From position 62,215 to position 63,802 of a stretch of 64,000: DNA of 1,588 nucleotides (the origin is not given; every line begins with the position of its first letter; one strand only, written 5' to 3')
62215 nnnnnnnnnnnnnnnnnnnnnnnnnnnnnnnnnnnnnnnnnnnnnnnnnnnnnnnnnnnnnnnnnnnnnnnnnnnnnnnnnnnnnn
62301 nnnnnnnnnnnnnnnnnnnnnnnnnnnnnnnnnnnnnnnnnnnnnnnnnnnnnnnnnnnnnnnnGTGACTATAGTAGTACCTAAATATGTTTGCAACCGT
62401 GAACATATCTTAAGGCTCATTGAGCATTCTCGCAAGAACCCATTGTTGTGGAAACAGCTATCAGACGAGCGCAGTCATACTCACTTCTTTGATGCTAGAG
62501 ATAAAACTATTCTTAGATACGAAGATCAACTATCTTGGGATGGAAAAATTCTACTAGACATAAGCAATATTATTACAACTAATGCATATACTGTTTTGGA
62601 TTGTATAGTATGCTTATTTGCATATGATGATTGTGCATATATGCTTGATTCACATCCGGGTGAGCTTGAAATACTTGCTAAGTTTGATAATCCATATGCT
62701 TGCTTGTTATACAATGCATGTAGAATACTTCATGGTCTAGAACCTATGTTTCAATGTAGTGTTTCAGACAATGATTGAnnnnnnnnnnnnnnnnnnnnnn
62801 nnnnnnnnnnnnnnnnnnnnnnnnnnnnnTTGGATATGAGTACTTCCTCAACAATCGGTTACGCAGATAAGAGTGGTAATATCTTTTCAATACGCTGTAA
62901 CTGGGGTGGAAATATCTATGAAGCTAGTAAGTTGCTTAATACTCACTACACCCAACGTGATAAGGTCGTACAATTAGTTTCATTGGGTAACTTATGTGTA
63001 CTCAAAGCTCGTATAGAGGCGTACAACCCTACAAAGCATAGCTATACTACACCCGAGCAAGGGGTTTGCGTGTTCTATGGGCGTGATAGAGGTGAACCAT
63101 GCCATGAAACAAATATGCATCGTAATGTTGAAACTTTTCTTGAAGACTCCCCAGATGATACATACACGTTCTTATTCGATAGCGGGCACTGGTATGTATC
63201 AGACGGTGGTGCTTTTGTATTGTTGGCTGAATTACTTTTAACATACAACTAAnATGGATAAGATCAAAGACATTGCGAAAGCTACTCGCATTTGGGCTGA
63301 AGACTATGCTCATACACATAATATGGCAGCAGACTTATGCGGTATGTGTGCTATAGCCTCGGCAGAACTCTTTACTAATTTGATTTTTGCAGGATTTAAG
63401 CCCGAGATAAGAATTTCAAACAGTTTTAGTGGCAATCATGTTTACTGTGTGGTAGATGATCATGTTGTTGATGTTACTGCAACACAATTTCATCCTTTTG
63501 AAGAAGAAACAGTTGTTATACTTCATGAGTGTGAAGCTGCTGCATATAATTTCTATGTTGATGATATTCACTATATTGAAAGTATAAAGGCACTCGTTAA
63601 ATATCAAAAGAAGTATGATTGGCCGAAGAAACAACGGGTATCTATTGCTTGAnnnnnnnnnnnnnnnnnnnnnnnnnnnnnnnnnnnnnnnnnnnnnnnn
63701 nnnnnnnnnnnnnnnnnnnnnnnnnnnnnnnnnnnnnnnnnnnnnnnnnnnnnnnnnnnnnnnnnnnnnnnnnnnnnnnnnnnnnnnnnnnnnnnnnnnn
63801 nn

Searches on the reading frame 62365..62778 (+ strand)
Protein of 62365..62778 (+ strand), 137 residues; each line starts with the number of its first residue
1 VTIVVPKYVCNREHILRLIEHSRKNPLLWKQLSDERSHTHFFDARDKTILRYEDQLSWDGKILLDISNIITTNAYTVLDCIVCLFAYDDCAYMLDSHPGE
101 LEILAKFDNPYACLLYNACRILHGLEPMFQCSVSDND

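Call 21: search_protein_families(library=phrogs, proteins=[window:62365-62778:+], max_evalue=0.01)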
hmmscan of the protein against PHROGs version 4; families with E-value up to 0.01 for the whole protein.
window:62365-62778:+ (137 aa): 1 family
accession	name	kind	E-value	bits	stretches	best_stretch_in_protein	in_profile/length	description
phrog_31876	-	unknown function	0.0064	17.2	0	81-100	10-29/54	-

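Call 22: search_protein_families(library=pfam, proteins=[window:62365-62778:+], max_evalue=0.01)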
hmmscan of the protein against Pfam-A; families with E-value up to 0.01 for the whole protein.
window:62365-62778:+ (137 aa): 0 families

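Call 86: search_solved_structures(query=window:62365-62778:+, max_evalue=1)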
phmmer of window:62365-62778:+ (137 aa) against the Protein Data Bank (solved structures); distinct sequences matched with E-value up to 1: 0.

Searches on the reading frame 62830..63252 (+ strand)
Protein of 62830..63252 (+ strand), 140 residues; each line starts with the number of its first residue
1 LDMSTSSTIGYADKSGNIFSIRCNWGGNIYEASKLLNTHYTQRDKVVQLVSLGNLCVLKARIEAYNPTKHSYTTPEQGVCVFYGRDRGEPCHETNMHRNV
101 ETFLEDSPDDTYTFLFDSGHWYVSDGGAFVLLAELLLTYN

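Call 21: search_protein_families(library=phrogs, proteins=[window:62830-63252:+], max_evalue=0.01)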
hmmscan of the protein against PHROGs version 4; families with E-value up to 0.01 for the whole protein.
window:62830-63252:+ (140 aa): 2 families
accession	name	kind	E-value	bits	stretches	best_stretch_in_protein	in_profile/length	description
phrog_1987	-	unknown function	1.1e-21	78.5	1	3-125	1-116/128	-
phrog_23089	-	unknown function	4.2e-15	57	1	3-124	1-113/239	-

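Call 22: search_protein_families(library=pfam, proteins=[window:62830-63252:+], max_evalue=0.01)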
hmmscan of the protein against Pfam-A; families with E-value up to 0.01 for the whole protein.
window:62830-63252:+ (140 aa): 0 families

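Call 24: search_dna_similar(query=window:62830-63252:+, collection=phages, mode=protein, max_rows=25, max_evalue=0.001)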
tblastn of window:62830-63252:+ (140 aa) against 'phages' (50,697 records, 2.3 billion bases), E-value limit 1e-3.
Records with a match: 103; places in all: 112; records where one place covers at least 80% of the query: 100.
Best place of each record, by identity: <60% 103.
By first word of the organism name: Synechococcus 50; Vibrio 31; Erwinia 7; Yersinia 4; Caulobacter 4; Cronobacter 2; Pectobacterium 2; Serratia 2; Xanthomonas 1.
By host as written in the record: - 49; Vibrio parahaemolyticus 5; Vibrio sp. 4; Synechococcus sp. WH 7803 4; Erwinia amylovora 3; Erwinia amylovora SNUABM_01 3; Cronobacter sakazakii 2; Pectobacterium carotovorum subsp. carotovorum strain CBBL19-1-37 2; and 20 more.
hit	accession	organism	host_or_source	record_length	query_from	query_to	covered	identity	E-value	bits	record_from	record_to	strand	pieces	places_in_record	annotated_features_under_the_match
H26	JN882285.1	Cronobacter phage vB_CsaM_GAP32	Cronobacter sakazakii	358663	3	124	87%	33.6%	8e-10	61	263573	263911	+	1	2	hypothetical protein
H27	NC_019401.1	Cronobacter phage vB_CsaM_GAP32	Cronobacter sakazakii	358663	3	124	87%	33.6%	8e-10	61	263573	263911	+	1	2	hypothetical protein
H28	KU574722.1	Pectobacterium phage vB_PcaM_CBB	Pectobacterium carotovorum subsp. ...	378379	3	124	87%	32.8%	5e-9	59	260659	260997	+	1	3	hypothetical protein (x2)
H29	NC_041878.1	Pectobacterium phage vB_PcaM_CBB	Pectobacterium carotovorum subsp. ...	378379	3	124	87%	32.8%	5e-9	59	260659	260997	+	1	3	hypothetical protein (x2)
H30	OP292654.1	Xanthomonas phage XbC2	Xanthomonas vesicatoria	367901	3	136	96%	29.6%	3e-7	53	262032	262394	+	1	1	hypothetical protein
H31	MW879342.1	Erwinia phage pEa_SNUABM_19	Erwinia amylovora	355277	3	123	86%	32.3%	3e-8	57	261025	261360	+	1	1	hypothetical protein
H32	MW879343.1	Erwinia phage pEa_SNUABM_44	Erwinia amylovora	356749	3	123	86%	32.3%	3e-8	57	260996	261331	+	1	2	hypothetical protein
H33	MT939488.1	Erwinia phage pEa_SNUABM_50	Erwinia amylovora SNUABM_01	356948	3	123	86%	32.3%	3e-8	57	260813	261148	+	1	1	hypothetical protein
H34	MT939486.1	Erwinia phage pEa_SNUABM_12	Erwinia amylovora SNUABM_01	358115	3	123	86%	32.3%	3e-8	57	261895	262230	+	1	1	hypothetical protein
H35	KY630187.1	Serratia phage BF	Serratia marcescens UCC2017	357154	3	123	86%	32.3%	3e-8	56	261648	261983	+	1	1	hypothetical protein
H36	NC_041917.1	Serratia phage BF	Serratia marcescens UCC2017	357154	3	123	86%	32.3%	3e-8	56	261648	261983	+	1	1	hypothetical protein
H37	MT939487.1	Erwinia phage pEa_SNUABM_47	Erwinia amylovora SNUABM_01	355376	3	123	86%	32.3%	4e-8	56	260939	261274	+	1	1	hypothetical protein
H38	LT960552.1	Yersinia phage fHe-Yen9-03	-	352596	3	123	86%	31.5%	4e-8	56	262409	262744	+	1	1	g357: hypothetical protein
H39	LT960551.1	Yersinia phage fHe-Yen9-04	-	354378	3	123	86%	31.5%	4e-8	56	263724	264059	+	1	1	g356: hypothetical protein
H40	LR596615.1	Yersinia phage fHe-Yen9-04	-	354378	3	123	86%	31.5%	4e-8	56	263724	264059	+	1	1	g356: hypothetical protein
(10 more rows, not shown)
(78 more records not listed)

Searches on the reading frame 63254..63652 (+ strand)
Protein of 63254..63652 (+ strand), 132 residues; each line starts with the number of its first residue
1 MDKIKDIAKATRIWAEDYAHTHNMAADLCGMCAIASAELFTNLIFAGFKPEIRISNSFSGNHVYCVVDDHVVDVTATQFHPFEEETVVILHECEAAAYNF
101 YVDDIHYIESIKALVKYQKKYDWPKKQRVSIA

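Call 20: find_encoding_contigs(protein=window:63254-63652:+, flank=10000, max_places=10)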
Protein window:63254-63652:+ (132 aa): 7 contigs read that carry it; 7 places shown.
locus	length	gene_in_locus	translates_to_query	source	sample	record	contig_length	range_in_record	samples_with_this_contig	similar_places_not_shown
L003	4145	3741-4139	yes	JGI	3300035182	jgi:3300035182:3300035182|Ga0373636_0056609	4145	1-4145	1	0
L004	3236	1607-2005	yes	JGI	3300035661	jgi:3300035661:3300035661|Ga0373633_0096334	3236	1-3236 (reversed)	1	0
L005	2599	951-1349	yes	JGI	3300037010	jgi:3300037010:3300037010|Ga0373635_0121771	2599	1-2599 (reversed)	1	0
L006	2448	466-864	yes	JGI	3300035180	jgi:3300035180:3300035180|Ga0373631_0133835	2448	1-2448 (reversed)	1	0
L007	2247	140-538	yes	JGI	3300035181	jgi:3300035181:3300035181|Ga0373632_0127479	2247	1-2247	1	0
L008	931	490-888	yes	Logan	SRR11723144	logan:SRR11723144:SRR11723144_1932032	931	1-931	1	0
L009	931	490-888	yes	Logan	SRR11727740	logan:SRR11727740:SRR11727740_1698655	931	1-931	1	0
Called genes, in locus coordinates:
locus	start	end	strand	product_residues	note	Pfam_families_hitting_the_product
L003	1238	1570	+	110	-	-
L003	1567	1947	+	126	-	-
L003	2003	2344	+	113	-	-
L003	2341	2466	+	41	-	-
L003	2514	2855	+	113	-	-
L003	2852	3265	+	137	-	-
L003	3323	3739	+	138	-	-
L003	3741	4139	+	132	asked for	-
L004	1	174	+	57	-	?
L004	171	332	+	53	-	-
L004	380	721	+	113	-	-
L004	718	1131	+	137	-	-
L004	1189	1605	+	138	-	-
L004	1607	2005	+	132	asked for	-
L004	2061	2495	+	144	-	-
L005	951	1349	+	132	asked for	-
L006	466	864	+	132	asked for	-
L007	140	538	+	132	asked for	-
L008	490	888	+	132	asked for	-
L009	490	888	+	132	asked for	-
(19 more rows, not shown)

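Call 21: search_protein_families(library=phrogs, proteins=[window:63254-63652:+], max_evalue=0.01)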
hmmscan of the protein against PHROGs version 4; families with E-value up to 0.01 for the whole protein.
window:63254-63652:+ (132 aa): 0 families

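Call 22: search_protein_families(library=pfam, proteins=[window:63254-63652:+], max_evalue=0.01)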
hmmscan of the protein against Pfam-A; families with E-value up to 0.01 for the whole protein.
window:63254-63652:+ (132 aa): 2 families
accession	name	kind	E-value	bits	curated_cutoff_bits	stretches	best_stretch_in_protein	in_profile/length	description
PF24585.1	YunG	-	8.8e-05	23.1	27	1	20-85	26-84/116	YunG protein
PF09641.16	DUF2026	-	0.0092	16.1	25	1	20-82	41-103/205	Protein of unknown function (DUF2026)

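Call 63: search_dna_similar(query=window:63254-63652:+, collection=phages, mode=protein, max_rows=30, max_evalue=0.01)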
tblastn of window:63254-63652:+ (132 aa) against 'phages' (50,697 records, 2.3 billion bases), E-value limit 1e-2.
No match.
